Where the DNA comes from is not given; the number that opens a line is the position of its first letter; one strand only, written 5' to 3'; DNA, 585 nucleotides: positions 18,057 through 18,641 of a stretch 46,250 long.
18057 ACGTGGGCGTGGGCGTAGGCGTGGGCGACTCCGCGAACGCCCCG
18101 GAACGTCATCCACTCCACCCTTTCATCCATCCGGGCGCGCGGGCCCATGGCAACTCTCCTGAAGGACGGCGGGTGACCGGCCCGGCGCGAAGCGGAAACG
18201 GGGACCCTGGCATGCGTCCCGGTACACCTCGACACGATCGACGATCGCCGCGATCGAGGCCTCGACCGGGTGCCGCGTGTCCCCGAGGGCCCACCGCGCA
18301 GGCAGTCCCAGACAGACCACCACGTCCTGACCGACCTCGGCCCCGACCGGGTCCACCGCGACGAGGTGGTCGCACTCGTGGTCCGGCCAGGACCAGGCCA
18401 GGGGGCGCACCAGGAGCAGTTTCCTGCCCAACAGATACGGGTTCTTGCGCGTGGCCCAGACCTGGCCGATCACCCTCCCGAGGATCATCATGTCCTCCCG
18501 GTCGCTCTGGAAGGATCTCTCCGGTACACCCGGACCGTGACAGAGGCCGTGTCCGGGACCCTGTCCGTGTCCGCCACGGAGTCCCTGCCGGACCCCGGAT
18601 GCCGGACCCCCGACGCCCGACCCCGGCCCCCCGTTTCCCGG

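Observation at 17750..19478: Three tandem BMC-vertex (EutN/CcmL) paralogs behind an SRPBCC-like gene, with no shell hexamer, trimer or enzyme core in the window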

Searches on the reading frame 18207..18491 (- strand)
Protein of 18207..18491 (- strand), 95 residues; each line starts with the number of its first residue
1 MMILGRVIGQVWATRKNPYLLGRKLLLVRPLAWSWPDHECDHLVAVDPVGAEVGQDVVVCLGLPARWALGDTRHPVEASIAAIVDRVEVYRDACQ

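Call 56: find_homologous_proteins(query=window:18207-18491:-, max_evalue=0.001)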
Query window:18207-18491:- (95 aa): 184 proteins with E <= 0.001 among 186 candidates; the best 120 are listed.
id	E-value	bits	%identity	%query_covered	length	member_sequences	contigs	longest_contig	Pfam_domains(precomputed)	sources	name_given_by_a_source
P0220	4.8e-53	195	95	99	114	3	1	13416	PF03319.20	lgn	-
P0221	5.5e-52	192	89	99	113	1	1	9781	PF03319.20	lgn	-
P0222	1.1e-50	188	91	99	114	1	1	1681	PF03319.20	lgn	-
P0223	1.3e-50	188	88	99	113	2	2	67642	PF03319.20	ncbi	-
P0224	8.3e-50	185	86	99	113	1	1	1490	PF03319.20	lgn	-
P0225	1.0e-49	185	94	98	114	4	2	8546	PF03319.20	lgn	-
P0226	7.4e-48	179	86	97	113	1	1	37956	PF03319.20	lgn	-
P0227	2.6e-47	177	87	98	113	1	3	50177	PF03319.20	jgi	jgi:ethanolamine utilization protein EutN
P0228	4.9e-47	176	85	99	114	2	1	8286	PF03319.20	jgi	-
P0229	1.2e-46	175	83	99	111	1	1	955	PF03319.20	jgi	jgi:ethanolamine utilization protein EutN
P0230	2.0e-46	174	86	98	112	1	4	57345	PF03319.20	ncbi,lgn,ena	-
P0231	5.5e-46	173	83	99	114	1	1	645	PF03319.20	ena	-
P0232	6.5e-46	173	80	98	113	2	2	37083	PF03319.20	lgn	-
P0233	8.4e-46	172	83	98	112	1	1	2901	PF03319.20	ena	-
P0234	1.5e-45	171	83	98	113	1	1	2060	PF03319.20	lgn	-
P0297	6.9e-32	128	66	97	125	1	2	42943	PF03319.20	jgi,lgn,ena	jgi:ethanolamine utilization protein EutN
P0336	6.6e-29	118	67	93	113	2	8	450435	PF03319.20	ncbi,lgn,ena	-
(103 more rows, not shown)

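Call 67: find_encoding_contigs(protein=P0336, flank=10000, max_places=2)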
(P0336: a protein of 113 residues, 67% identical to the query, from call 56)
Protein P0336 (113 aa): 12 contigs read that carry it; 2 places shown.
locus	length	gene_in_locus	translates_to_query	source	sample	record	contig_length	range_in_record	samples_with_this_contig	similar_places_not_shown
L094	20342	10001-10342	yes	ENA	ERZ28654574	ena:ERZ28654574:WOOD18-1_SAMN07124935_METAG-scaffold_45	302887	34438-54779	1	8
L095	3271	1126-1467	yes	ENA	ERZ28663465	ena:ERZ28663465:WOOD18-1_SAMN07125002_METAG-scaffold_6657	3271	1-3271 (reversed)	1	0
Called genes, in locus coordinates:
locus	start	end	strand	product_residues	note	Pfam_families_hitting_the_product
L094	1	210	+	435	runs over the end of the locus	PF01266:DAO (weak), PF13450:NAD_binding_8, PF01593:Amino_oxidase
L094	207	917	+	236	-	PF00535:Glycos_transf_2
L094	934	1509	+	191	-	PF00080:Sod_Cu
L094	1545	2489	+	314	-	PF01522:Polysacc_deac_1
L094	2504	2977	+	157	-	-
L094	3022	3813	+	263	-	-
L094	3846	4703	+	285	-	PF01149:Fapy_DNA_glyco, PF06831:H2TH, PF06827:zf-FPG_IleRS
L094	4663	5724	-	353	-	-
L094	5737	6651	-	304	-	PF12146:Hydrolase_4, PF00561:Abhydrolase_1, PF12697:Abhydrolase_6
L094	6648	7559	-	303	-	PF00892:EamA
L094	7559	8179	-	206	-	PF00075:RNase_H, PF13456:RVT_3 (weak)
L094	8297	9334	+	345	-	-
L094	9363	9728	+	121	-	-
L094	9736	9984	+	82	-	PF03319:EutN_CcmL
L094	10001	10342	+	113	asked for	PF03319:EutN_CcmL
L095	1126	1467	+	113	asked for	PF03319:EutN_CcmL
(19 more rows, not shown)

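Call 68: find_encoding_contigs(protein=P0297, flank=10000, max_places=2)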
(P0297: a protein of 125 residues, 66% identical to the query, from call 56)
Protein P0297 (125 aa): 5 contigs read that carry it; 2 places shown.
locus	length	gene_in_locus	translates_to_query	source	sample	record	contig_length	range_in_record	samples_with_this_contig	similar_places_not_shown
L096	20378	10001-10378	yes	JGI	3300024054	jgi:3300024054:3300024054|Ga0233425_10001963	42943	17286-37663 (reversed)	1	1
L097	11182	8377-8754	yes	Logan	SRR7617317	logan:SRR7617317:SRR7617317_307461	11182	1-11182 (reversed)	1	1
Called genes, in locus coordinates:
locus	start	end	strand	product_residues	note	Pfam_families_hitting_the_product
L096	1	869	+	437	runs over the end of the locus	PF03283:PAE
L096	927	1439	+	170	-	PF14539:DUF4442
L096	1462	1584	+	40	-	-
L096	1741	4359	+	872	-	PF23416:DUF7107 (weak)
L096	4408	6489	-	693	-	PF01636:APH (weak), PF00069:Pkinase, PF07714:PK_Tyr_Ser-Thr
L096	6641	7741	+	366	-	PF26549:Tricorn_N (faint)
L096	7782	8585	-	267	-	-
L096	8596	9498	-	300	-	-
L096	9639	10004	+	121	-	PF03319:EutN_CcmL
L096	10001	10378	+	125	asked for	PF03319:EutN_CcmL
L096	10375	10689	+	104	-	PF03319:EutN_CcmL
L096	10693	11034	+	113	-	PF03319:EutN_CcmL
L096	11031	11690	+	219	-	PF13740:ACT_6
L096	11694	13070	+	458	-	PF05167:DUF711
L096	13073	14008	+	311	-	PF03308:MeaB, PF20720:nSTAND3 (weak), PF13401:AAA_22 (faint), PF00009:GTP_EFTU (faint), PF02492:cobW (faint)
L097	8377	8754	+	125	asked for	PF03319:EutN_CcmL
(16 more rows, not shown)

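Call 69: search_protein_representatives(protein=window:18207-18491:-)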
Query: 95 residues. Proteins with E-value up to 0.001 (for the whole library): 839; up to 1e-10: 61; up to 1e-30: 0. The best 150 are listed.
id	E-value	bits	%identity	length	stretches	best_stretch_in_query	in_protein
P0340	8.2e-28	112.8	64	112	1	2-93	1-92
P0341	2.5e-26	108.0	57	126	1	2-90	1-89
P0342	9.8e-26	106.1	58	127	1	2-92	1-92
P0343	8.2e-25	103.1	58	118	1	2-94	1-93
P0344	2.1e-21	92.2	56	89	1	2-88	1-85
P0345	3.8e-21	91.4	63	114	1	2-91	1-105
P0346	5.7e-21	90.8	58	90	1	3-91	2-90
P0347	2.5e-20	88.8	55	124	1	2-93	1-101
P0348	8.2e-20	87.1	60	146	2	2-69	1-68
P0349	2.0e-19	85.8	55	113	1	2-93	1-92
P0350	2.8e-19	85.3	50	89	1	2-87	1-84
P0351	3.4e-19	85.1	52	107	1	2-92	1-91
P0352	1.9e-18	82.7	62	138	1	2-89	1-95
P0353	1.6e-17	79.7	49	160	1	2-91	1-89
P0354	2.2e-17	79.3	59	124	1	2-86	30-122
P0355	5.3e-17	78.0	48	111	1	2-88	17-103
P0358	2.6e-16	75.8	46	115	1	3-91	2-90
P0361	1.3e-14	70.4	38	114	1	2-92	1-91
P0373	3.9e-12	62.4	40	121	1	2-89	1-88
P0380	9.2e-12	61.2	45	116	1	2-91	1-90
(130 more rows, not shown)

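Call 73: list_cluster_members(proteins=[P0341, P0343, P0346, P0347, P0350, P0355, P0358, P0361, P0373, P0380])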
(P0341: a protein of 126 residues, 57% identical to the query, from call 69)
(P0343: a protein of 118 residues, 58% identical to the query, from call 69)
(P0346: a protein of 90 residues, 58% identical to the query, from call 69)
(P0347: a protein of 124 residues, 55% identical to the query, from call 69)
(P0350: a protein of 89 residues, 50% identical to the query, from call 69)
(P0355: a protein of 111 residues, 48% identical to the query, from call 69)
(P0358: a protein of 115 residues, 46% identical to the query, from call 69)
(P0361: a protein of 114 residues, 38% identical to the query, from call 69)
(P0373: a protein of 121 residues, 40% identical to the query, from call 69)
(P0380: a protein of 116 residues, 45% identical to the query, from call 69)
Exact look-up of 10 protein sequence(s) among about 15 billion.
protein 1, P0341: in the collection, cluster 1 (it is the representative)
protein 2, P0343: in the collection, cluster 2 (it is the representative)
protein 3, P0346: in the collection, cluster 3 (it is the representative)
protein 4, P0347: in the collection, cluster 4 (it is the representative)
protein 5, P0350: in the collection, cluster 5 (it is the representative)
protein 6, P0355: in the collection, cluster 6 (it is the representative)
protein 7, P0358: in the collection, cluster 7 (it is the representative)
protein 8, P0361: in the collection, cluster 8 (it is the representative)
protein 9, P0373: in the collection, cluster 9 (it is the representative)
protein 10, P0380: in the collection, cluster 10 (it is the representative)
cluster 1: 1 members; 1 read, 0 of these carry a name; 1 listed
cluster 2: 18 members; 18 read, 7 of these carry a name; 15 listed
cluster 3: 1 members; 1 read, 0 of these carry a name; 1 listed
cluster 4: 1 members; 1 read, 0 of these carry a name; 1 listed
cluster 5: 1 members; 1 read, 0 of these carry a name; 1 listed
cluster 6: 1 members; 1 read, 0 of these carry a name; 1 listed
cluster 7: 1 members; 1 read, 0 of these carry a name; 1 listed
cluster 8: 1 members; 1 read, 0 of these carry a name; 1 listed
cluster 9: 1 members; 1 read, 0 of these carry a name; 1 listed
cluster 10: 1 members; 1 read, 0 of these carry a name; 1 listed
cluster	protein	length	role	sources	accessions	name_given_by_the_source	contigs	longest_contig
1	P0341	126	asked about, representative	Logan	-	-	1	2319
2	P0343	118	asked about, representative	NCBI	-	-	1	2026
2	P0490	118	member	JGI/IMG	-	ethanolamine utilization protein EutN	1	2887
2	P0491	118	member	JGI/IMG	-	ethanolamine utilization protein EutN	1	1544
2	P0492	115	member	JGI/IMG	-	ethanolamine utilization protein EutN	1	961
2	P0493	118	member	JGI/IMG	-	ethanolamine utilization protein EutN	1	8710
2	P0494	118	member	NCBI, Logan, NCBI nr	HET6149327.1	MAG TPA: EutN/CcmL family microcompartment protein [Polyangia bacterium] | EutN/CcmL family microcompartment protein [Polyangia bacterium]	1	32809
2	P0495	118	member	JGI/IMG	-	ethanolamine utilization protein EutN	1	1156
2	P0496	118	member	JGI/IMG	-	ethanolamine utilization protein EutN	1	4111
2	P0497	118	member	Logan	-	-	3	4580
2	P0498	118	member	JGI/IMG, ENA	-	-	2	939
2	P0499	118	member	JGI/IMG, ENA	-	-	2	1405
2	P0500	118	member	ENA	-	-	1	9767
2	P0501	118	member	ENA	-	-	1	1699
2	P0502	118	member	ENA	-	-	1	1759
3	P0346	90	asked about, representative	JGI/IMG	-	-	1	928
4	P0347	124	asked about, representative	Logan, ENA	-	-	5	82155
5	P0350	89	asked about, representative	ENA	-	-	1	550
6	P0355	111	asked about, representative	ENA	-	-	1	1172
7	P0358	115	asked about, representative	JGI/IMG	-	-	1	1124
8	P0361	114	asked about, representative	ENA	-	-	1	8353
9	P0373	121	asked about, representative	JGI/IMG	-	-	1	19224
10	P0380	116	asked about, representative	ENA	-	-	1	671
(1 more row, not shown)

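Call 74: find_encoding_contigs(protein=P0373, flank=10000, max_places=1)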
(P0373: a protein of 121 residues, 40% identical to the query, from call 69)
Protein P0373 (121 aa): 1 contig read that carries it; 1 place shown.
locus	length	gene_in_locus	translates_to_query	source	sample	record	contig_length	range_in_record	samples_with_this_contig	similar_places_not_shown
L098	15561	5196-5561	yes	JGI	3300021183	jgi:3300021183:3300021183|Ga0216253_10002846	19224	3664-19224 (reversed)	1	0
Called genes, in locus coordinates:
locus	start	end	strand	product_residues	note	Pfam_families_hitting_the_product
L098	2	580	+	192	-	?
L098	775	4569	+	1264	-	PF00990:GGDEF, PF00931:NB-ARC (faint), PF13191:AAA_16 (faint), PF20720:nSTAND3 (faint), PF13401:AAA_22 (faint), PF13424:TPR_12 (weak), PF17874:TPR_MalT, PF13424:TPR_12, +7 more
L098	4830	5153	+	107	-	PF03319:EutN_CcmL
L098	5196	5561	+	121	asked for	PF03319:EutN_CcmL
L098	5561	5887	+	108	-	PF03319:EutN_CcmL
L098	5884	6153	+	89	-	-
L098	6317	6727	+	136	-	-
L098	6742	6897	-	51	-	-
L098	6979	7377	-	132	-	PF13665:Tox-PAAR-like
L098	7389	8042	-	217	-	PF12059:DUF3540, PF14262:Cthe_2159 (faint)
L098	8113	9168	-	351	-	-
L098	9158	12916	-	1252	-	PF09937:DUF2169, PF13576:Pentapeptide_3 (faint), PF23894:LD_SV2 (faint), PF00805:Pentapeptide (weak), PF13599:Pentapeptide_4, PF00805:Pentapeptide (weak)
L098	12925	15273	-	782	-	PF05954:Phage_GPD, PF04717:Phage_base_V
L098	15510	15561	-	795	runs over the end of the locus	PF05954:Phage_GPD, PF04717:Phage_base_V, PF21300:LbR_Ice_bind (weak)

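Call 75: find_encoding_contigs(protein=P0347, flank=10000, max_places=1)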
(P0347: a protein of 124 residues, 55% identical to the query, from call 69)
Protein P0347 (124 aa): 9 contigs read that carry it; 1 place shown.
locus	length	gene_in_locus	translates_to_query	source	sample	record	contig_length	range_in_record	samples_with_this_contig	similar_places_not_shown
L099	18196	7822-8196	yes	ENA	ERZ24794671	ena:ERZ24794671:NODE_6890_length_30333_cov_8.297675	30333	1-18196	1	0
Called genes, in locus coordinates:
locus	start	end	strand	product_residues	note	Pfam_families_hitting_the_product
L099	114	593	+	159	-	PF01467:CTP_transf_like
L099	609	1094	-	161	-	PF07238:PilZ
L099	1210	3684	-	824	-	-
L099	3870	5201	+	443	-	PF13450:NAD_binding_8 (weak), PF01593:Amino_oxidase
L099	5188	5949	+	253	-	PF00535:Glycos_transf_2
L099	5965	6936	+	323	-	PF01522:Polysacc_deac_1, PF10096:DUF2334 (weak)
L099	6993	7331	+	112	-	-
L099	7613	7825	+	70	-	PF03319:EutN_CcmL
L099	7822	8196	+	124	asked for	PF03319:EutN_CcmL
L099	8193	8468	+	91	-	PF03319:EutN_CcmL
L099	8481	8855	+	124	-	PF03319:EutN_CcmL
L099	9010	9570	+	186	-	PF13740:ACT_6 (weak)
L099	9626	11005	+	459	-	PF05167:DUF711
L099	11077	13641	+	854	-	PF01751:Toprim, PF01131:Topoisom_bac, PF13368:Toprim_C_rpt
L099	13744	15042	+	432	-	PF03952:Enolase_N, PF00113:Enolase_C, PF13378:MR_MLE_C (weak)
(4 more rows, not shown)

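Call 96: find_related_loci(query=A6, collection=metagenome_contigs, flank=10000)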
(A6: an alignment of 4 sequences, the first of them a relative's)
Query A6 (219 aa) in metagenome_contigs; peptide patterns used: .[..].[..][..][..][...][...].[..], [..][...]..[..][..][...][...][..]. (x = any residue, [..] = any of these).
196 stretches matched a pattern; 85 encode a relative of the query (tblastn E <= 1e-3); the best 80 are kept; 80 distinct loci.
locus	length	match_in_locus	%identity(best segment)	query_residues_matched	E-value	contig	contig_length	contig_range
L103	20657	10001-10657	100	1-219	4e-141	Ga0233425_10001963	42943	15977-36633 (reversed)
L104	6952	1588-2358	62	1-219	2e-90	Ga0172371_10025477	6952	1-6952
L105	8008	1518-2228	54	1-219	3e-76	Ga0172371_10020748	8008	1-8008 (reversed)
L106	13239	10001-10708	53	1-219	2e-74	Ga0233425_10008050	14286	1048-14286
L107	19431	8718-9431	49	1-219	3e-70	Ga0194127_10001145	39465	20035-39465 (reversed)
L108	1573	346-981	55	1-219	1e-72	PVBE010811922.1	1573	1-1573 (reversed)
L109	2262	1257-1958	51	1-219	3e-68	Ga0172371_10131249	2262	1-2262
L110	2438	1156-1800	52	1-219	1e-66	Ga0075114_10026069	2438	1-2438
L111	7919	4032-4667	53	1-219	9e-62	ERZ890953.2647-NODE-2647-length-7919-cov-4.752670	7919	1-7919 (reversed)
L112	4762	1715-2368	49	1-219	2e-60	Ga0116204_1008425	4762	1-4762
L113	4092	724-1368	48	1-219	3e-59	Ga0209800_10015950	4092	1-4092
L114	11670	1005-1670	45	1-219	6e-56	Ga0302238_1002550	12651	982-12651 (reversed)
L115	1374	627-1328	43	1-219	2e-57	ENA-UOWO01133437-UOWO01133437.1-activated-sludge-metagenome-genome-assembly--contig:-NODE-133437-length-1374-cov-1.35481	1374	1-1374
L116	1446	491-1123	44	1-219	7e-55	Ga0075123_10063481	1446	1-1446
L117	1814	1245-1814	48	1-199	2e-52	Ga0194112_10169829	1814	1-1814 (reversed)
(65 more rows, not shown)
